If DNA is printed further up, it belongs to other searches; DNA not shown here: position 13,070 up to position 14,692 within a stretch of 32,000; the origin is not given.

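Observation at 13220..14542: All three catalytic motifs of ADP-dependent kinases are intact in a proteobacterial homologue wedged between permease and ATPase genes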

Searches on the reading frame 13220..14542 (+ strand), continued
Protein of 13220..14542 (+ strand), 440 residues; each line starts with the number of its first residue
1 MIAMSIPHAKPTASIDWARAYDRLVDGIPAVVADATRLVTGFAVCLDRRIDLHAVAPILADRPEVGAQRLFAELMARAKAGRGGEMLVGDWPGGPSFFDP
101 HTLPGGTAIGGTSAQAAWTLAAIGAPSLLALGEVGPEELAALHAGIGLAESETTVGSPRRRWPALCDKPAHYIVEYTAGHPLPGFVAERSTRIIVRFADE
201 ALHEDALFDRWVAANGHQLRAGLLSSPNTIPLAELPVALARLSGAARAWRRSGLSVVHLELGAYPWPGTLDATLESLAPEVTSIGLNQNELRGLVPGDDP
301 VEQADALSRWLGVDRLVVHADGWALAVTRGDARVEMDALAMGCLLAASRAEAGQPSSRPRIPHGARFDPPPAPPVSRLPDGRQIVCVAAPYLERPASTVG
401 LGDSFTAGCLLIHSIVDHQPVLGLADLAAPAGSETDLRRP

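Call 68: search_protein_families(library=ncbifam, proteins=[P0315, P0319, P0323, P0325, P0329, P0333, P0335, P0336, P0338, P0351], max_evalue=1e-10)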
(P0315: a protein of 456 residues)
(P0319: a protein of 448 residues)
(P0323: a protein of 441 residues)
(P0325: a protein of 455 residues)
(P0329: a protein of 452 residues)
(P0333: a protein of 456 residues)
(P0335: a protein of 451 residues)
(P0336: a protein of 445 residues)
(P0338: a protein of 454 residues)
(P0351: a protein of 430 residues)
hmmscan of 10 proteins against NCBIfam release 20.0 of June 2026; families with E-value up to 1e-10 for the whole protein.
P0315 (456 aa): 3 families
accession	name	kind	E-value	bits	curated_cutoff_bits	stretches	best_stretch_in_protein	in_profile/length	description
NF010642.0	PRK14039.1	equivalog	4.3e-36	124.8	387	1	33-447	3-443/453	ADP-dependent glucokinase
NF010641.0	PRK14038.1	equivalog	1.5e-22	79.9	554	1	7-444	2-443/454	ADP-specific glucokinase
TIGR02045.1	P_fruct_ADP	equivalog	2.9e-18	65.8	408.1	1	37-449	6-439/446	ADP-specific phosphofructokinase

P0319 (448 aa): 3 families
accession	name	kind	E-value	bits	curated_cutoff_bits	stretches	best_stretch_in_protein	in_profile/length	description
NF010642.0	PRK14039.1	equivalog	6.2e-40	137.5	387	1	41-444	6-442/453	ADP-dependent glucokinase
TIGR02045.1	P_fruct_ADP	equivalog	3.5e-23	82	408.1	1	39-445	3-436/446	ADP-specific phosphofructokinase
NF010641.0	PRK14038.1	equivalog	3.2e-15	55.8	554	1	82-441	72-442/454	ADP-specific glucokinase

P0323 (441 aa): 3 families
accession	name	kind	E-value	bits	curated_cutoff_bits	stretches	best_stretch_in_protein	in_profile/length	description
NF010642.0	PRK14039.1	equivalog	2e-24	86.4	387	1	33-370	3-361/453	ADP-dependent glucokinase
NF010641.0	PRK14038.1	equivalog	3.3e-13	49.2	554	1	70-389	65-388/454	ADP-specific glucokinase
TIGR02045.1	P_fruct_ADP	equivalog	1.5e-11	43.6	408.1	0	77-305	50-287/446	ADP-specific phosphofructokinase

P0325 (455 aa): 3 families
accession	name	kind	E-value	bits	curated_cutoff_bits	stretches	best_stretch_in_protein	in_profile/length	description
NF010642.0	PRK14039.1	equivalog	6.2e-47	160.6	387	1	28-446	3-442/453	ADP-dependent glucokinase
TIGR02045.1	P_fruct_ADP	equivalog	7.4e-29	100.7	408.1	1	32-447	6-436/446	ADP-specific phosphofructokinase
NF010641.0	PRK14038.1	equivalog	1.8e-25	89.6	554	1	6-443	2-442/454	ADP-specific glucokinase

P0329 (452 aa): 3 families
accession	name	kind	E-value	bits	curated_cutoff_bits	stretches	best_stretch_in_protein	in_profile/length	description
NF010642.0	PRK14039.1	equivalog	7.1e-34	117.5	387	1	71-447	40-441/453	ADP-dependent glucokinase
NF010641.0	PRK14038.1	equivalog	5.9e-27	94.5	554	1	12-444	2-441/454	ADP-specific glucokinase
TIGR02045.1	P_fruct_ADP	equivalog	2e-22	79.5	408.1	1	44-448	8-435/446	ADP-specific phosphofructokinase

P0333 (456 aa): 3 families
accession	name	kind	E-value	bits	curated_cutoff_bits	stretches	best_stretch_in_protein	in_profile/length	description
NF010642.0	PRK14039.1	equivalog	3.2e-37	128.6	387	1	28-440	4-442/453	ADP-dependent glucokinase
NF010641.0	PRK14038.1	equivalog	7.1e-33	114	554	1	5-437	2-442/454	ADP-specific glucokinase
TIGR02045.1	P_fruct_ADP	equivalog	3.3e-31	108.4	408.1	1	59-444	38-440/446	ADP-specific phosphofructokinase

P0335 (451 aa): 3 families
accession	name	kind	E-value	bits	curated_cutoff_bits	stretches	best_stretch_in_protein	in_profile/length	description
NF010642.0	PRK14039.1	equivalog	4.1e-40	138.1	387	1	35-449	5-444/453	ADP-dependent glucokinase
NF010641.0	PRK14038.1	equivalog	3.6e-28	98.5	554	1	67-444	62-442/454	ADP-specific glucokinase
TIGR02045.1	P_fruct_ADP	equivalog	3.2e-20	72.2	408.1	1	63-448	36-436/446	ADP-specific phosphofructokinase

P0336 (445 aa): 3 families
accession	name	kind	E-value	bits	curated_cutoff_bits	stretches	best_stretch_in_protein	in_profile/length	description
NF010642.0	PRK14039.1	equivalog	5.7e-30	104.6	387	1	38-441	3-442/453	ADP-dependent glucokinase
NF010641.0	PRK14038.1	equivalog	7.7e-13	48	554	1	23-407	9-403/454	ADP-specific glucokinase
TIGR02045.1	P_fruct_ADP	equivalog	9.5e-12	44.3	408.1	1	40-444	4-438/446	ADP-specific phosphofructokinase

P0338 (454 aa): 3 families
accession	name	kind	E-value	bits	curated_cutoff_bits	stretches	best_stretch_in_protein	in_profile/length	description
NF010642.0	PRK14039.1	equivalog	1.2e-39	136.5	387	1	28-445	3-443/453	ADP-dependent glucokinase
TIGR02045.1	P_fruct_ADP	equivalog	1.1e-28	100.2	408.1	1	28-448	2-439/446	ADP-specific phosphofructokinase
NF010641.0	PRK14038.1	equivalog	1.8e-15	56.6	554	1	28-442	24-443/454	ADP-specific glucokinase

P0351 (430 aa): 3 families
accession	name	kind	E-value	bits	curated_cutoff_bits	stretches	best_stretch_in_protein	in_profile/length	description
NF010642.0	PRK14039.1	equivalog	8.5e-28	97.5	387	1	26-373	3-372/453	ADP-dependent glucokinase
NF010641.0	PRK14038.1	equivalog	1.5e-17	63.5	554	1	6-382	3-389/454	ADP-specific glucokinase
TIGR02045.1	P_fruct_ADP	equivalog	8.4e-16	57.7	408.1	1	32-296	8-286/446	ADP-specific phosphofructokinase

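Call 72: find_encoding_contigs(protein=P0119, flank=9000, max_places=2)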
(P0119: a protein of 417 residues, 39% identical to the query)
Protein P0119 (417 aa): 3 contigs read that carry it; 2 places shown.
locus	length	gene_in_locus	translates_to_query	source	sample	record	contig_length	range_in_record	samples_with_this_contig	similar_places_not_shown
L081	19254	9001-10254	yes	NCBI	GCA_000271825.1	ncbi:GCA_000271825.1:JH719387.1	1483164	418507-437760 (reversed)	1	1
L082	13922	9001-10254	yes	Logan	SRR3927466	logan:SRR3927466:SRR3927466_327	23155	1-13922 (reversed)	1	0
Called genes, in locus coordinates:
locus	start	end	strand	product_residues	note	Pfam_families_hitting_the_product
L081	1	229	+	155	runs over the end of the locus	PF14452:Multi_ubiq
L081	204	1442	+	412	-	PF20590:DUF6791, PF00899:ThiF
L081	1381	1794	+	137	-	PF20137:BubE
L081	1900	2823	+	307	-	PF13472:Lipase_GDSL_2 (weak)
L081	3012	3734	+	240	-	-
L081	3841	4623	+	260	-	-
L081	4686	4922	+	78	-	-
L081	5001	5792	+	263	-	PF02586:SRAP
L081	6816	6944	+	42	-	-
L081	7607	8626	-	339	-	-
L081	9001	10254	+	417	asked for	PF04587:ADP_PFK_GK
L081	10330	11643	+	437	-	PF01547:SBP_bac_1, PF13416:SBP_bac_8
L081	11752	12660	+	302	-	PF00528:BPD_transp_1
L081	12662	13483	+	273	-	PF00528:BPD_transp_1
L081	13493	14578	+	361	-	PF00005:ABC_tran, PF13304:AAA_21 (faint), PF17912:OB_MalK, PF08402:TOBE_2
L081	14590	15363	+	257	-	PF23441:SDR (faint), PF00106:adh_short, PF08659:KR, PF13561:adh_short_C2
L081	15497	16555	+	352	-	PF01116:F_bP_aldolase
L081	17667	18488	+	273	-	PF00392:GntR (weak), PF08220:HTH_DeoR, PF09339:HTH_IclR, PF12802:MarR_2 (weak), PF12840:HTH_20 (weak), PF25212:HVO_A0114 (weak), PF25213:HVO_A0261_N, PF00455:DeoRC, +2 more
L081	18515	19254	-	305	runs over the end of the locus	PF01263:Aldose_epim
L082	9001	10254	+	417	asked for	PF04587:ADP_PFK_GK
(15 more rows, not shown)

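Call 74: search_solved_structures(query=L081:14590-15360:+, max_evalue=1e-30)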
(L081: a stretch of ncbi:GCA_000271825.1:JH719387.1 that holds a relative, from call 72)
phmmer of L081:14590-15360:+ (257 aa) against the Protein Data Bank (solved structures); distinct sequences matched with E-value up to 1e-30: 78 (the best 60 are shown).
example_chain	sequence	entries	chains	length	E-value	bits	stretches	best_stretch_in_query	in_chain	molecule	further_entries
3awd_A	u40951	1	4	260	7.4e-79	268.1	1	1-257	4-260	Putative polyol dehydrogenase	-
2wdz_A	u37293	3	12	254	7.8e-56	192.7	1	6-257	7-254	SHORT-CHAIN DEHYDROGENASE/REDUCTASE | GALACTITOL DEHYDROGENASE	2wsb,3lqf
7dll_A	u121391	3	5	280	3.6e-48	167.6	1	3-255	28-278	(S)-specific carbonyl reductase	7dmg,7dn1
7dld_A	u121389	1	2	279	2.5e-45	158.3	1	3-255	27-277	Carbonyl Reductase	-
7dlm_A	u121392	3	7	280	2.5e-45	158.3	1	3-255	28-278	Carbonyl Reductase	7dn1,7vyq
3ctm_A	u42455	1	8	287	2.7e-45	158.2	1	3-255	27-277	Carbonyl Reductase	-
4ibo_A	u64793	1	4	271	1.1e-41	146.4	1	7-253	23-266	Gluconate dehydrogenase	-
5jla_A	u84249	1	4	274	1.4e-41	145.9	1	7-256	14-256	Putative short-chain dehydrogenase/reductase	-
6m9u_A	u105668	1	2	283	9.6e-41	143.3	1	2-256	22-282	Oxidoreductase, short chain dehydrogenase/reductase family protein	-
4g81_D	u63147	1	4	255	2.6e-40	141.8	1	6-254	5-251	Putative hexonate dehydrogenase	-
6ow4_A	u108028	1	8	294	2.7e-40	141.8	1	2-256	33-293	Oxidoreductase, short chain dehydrogenase/reductase family protein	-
5u9p_A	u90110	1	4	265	3.8e-40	141.3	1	3-255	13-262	Gluconate 5-dehydrogenase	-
3r1i_A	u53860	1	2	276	5.8e-39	137.4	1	3-255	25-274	Short-chain type dehydrogenase/reductase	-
6zzq_A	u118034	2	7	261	1.1e-38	136.5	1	8-255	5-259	3-hydroxybutyrate dehydrogenase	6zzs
3gdf_A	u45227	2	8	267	1.8e-38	135.8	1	3-255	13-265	Probable NADP-dependent mannitol dehydrogenase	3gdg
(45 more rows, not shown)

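Call 75: search_protein_families(library=ncbifam, proteins=[L081:14590-15360:+, L014:3362-4360:+, L015:5143-6675:+, L081:10330-11640:+, L081:7607-8623:-], max_evalue=1e-10)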
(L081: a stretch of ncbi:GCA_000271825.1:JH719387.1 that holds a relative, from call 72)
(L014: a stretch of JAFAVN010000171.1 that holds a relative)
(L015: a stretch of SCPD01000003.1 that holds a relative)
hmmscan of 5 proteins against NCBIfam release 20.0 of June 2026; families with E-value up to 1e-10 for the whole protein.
L081:14590-15360:+ (257 aa): 219 families (the best 25 are shown)
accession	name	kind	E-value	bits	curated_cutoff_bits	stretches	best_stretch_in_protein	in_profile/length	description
NF004774.0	PRK06114.1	equivalog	2.4e-65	220.5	360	1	5-257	11-262/262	SDR family oxidoreductase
NF006070.0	PRK08213.1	subfamily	2.6e-64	217.3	279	1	3-256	5-258/259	gluconate 5-dehydrogenase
NF004198.0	PRK05653.1-3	equivalog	2.5e-59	200.7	296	1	7-255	4-247/248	3-oxoacyl-ACP reductase FabG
NF005559.1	PRK07231.1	subfamily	2.4e-58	197.6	215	1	7-255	1-248/249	glucose 1-dehydrogenase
NF009466.0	PRK12826.1-2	subfamily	2.3e-57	194.3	222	1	11-254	4-244/248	3-oxoacyl-ACP reductase FabG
TIGR01830.1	3oxo_ACP_reduc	equivalog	5.4e-56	190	297.75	1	13-253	1-237/239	3-oxoacyl-[acyl-carrier-protein] reductase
NF005309.0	PRK06841.1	subfamily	5.9e-55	186.5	286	1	4-256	9-254/255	GolD/DthD family dehydrogenase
NF052558.1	MBtsdlDhBudC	equivalog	2.6e-54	184.4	270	1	9-255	2-242/250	meso-2,3-butanediol dehydrogenase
NF004778.0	PRK06124.1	equivalog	7.3e-54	182.9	303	1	3-256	4-254/256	SDR family oxidoreductase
NF006693.0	PRK09242.1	equivalog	1.3e-53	181.8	328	1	4-256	4-255/258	SDR family oxidoreductase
NF004791.0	PRK06138.1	equivalog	3.2e-53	180.6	312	1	7-257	2-252/252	SDR family oxidoreductase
NF053701.1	CsHdxCHCADhChcB2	equivalog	4.1e-53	180.4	350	1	8-255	1-243/245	cis-4-hydroxycyclohexanecarboxylate dehydrogenase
NF004197.0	PRK05653.1-1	equivalog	8.7e-53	179.5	332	1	7-254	4-246/249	3-oxoacyl-ACP reductase FabG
NF005469.0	PRK07063.1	equivalog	1.7e-50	172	306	1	6-254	3-254/260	SDR family oxidoreductase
NF005488.0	PRK07097.1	equivalog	7e-50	169.6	369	1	3-253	3-256/266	gluconate 5-dehydrogenase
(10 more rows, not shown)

L014:3362-4360:+ (333 aa): 4 families
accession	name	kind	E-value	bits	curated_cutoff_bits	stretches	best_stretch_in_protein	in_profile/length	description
NF009498.0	PRK12858.1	subfamily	1.9e-65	221.1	184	1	7-319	3-332/342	tagatose 1,6-diphosphate aldolase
NF003180.0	PRK04161.1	subfamily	4.4e-25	88.5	519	1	11-313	7-326/330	tagatose 1,6-diphosphate aldolase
NF009065.0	PRK12399.1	subfamily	8.6e-25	87.4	458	1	9-289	4-296/326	tagatose 1,6-diphosphate aldolase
TIGR01232.1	lacD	equivalog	4.6e-19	68.8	432.2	1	12-290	6-296/325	tagatose-bisphosphate aldolase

L015:5143-6675:+ (511 aa): 12 families
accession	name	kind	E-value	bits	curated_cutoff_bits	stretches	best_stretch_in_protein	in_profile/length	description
TIGR01312.1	XylB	equivalog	2e-80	270.6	380.25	1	9-488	3-475/481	xylulokinase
TIGR02628.1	fuculo_kin_coli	equivalog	5.2e-59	200.4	470.9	1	9-464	6-457/465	L-fuculokinase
TIGR01311.1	glycerol_kin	equivalog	8.7e-51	172.7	590.35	1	5-464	2-465/496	glycerol kinase GlpK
NF008187.0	PRK10939.1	equivalog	2.7e-46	158.3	528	2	6-249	6-252/521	autoinducer-2 kinase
NF000756.0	PRK00047.1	subfamily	8.1e-45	153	498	1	6-463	7-466/502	glycerol kinase GlpK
TIGR01314.1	gntK_FGGY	equivalog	3.3e-44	151.3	648.55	1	8-507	4-503/505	gluconokinase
NF011601.0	PRK15027.1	equivalog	4.9e-44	150.5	912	1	8-454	4-441/484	xylulokinase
NF003154.0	PRK04123.1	equivalog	3e-38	131.9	428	1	126-494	151-534/554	ribulokinase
TIGR01234.1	L-ribulokinase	equivalog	3e-32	112.1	583.25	2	321-493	358-526/536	ribulokinase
TIGR01315.1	5C_CHO_kinase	subfamily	8.9e-32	110.5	408.7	2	9-241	5-255/541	FGGY family pentulose kinase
TIGR02627.1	rhamnulo_kin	equivalog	1.8e-23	82.9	527.95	1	71-275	66-265/454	rhamnulokinase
NF007925.0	PRK10640.1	equivalog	2.2e-21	75.9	639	1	44-253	48-249/489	rhamnulokinase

L081:10330-11640:+ (437 aa): 0 families

L081:7607-8623:- (338 aa): 0 families

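Call 89: search_dna_similar(query=window:13220-14539:+, collection=plasmids, mode=protein, max_rows=25)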
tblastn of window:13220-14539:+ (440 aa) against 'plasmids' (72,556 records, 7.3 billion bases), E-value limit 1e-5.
Records with a match: 9; places in all: 9; records where one place covers at least 80% of the query: 8.
Best place of each record, by identity: <60% 9.
By first word of the organism name: Agrobacterium 3; Rhizobium 2; Pleomorphomonas 1; Sinorhizobium 1; Aureimonas 1; Streptomycetaceae 1.
By predicted mobility (MOB-suite, as given by PLSDB): non-mobilizable 8; conjugative 1.
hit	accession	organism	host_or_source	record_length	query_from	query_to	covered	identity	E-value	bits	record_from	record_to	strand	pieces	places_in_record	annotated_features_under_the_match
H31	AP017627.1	Pleomorphomonas sp. SM30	-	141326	13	412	91%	40.0%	7e-58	212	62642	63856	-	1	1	hypothetical protein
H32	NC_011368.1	Rhizobium leguminosarum bv. trifolii WSM2304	-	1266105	16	412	90%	39.4%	5e-62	224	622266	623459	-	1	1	record has no annotation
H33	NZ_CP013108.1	Sinorhizobium americanum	Vachellia farnesiana,cell culture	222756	16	412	90%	38.0%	4e-67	239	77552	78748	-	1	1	ADP-dependent glucokinase/phosphofructokinase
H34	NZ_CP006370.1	Aureimonas sp. AU20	-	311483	17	414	90%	37.8%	1e-52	197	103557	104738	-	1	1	ADP-dependent glucokinase/phosphofructokinase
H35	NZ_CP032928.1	Agrobacterium tumefaciens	Rubus sp.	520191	16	412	90%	36.8%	5e-60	218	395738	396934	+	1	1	ADP-dependent glucokinase/phosphofructokinase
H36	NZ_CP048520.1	Agrobacterium tumefaciens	walnut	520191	16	412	90%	36.8%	5e-60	218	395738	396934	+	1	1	ADP-dependent glucokinase/phosphofructokinase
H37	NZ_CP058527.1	Agrobacterium tumefaciens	-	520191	16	412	90%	36.8%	5e-60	218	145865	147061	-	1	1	ADP-dependent glucokinase/phosphofructokinase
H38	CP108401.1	Streptomycetaceae bacterium NBC_01309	-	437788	16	411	90%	35.1%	2e-45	176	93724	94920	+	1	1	hypothetical protein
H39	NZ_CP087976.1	Rhizobium sp. RCAM05350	cell culture,fouling of walls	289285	70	412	78%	39.2%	1e-46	179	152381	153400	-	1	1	ADP-dependent glucokinase/phosphofructokinase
